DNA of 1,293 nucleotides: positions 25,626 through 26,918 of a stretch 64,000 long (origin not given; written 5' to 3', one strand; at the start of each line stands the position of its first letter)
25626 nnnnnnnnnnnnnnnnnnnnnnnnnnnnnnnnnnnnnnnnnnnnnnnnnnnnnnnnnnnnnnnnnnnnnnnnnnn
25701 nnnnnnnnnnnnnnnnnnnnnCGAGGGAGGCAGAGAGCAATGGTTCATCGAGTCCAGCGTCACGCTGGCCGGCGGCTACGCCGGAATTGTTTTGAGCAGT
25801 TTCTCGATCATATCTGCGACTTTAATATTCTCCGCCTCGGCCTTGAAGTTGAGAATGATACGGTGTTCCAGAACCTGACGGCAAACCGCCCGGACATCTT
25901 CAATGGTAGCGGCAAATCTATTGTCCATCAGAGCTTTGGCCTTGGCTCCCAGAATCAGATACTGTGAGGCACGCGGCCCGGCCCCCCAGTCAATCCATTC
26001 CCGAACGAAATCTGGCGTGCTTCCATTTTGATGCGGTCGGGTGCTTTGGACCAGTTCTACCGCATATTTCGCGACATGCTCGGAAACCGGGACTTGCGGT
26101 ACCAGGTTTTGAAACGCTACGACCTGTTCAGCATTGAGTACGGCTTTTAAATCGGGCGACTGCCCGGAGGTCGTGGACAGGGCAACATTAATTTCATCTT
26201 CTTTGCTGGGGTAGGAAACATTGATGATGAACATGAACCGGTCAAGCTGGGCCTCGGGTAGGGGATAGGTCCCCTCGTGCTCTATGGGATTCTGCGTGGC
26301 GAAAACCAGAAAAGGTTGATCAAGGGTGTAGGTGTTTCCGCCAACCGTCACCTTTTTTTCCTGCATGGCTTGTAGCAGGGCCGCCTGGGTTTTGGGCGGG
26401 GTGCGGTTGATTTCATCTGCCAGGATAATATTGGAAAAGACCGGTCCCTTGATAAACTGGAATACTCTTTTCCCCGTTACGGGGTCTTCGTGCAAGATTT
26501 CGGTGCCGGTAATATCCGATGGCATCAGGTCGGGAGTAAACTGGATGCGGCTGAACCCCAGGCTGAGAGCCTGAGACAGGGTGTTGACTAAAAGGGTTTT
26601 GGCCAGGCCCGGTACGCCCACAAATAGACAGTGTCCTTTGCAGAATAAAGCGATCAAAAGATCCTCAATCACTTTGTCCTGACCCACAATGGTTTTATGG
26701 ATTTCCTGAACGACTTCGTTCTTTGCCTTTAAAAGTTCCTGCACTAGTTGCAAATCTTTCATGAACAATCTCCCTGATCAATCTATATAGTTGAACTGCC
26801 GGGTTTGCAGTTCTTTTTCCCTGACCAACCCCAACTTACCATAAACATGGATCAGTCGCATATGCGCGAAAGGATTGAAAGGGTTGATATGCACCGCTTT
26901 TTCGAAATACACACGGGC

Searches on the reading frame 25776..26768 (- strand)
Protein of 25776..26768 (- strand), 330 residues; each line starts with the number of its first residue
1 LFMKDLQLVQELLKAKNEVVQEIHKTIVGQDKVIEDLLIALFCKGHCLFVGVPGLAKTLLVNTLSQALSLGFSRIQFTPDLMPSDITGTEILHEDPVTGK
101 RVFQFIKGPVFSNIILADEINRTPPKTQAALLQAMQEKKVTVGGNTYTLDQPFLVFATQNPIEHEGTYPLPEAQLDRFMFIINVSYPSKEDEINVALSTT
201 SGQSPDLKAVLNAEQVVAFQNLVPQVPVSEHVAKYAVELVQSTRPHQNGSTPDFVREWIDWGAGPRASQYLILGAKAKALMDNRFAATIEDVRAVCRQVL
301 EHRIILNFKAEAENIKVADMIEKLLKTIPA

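Call 49: search_protein_families(library=pfam, proteins=[window:25776-26768:-], max_evalue=0.001)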
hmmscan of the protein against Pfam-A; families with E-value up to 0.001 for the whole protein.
window:25776-26768:- (330 aa): 7 families
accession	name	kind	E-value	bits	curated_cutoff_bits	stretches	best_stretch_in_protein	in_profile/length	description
PF07726.17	AAA_3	-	2.2e-61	206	27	1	46-180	1-131/131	ATPase family associated with various cellular activities (AAA)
PF17863.7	AAA_lid_2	-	1.3e-14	54.1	22.7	1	259-323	9-73/74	AAA lid domain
PF07728.20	AAA_5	-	4.6e-12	46.6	22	1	46-178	1-139/139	AAA domain (dynein-related subfamily)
PF20030.5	bpMoxR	-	1.2e-10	41.3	27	1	17-189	4-171/205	MoxR domain in the MoxR-vWA-beta-propeller ternary systems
PF00004.35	AAA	-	1.2e-05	26.2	21.2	1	47-185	1-130/131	ATPase family associated with various cellular activities (AAA)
PF00493.29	MCM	-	0.00058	19.5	23.3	0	29-163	43-175/224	MCM P-loop domain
PF00158.32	Sigma54_activat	-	0.00064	19.9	20.2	0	114-164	96-147/168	Sigma-54 interaction domain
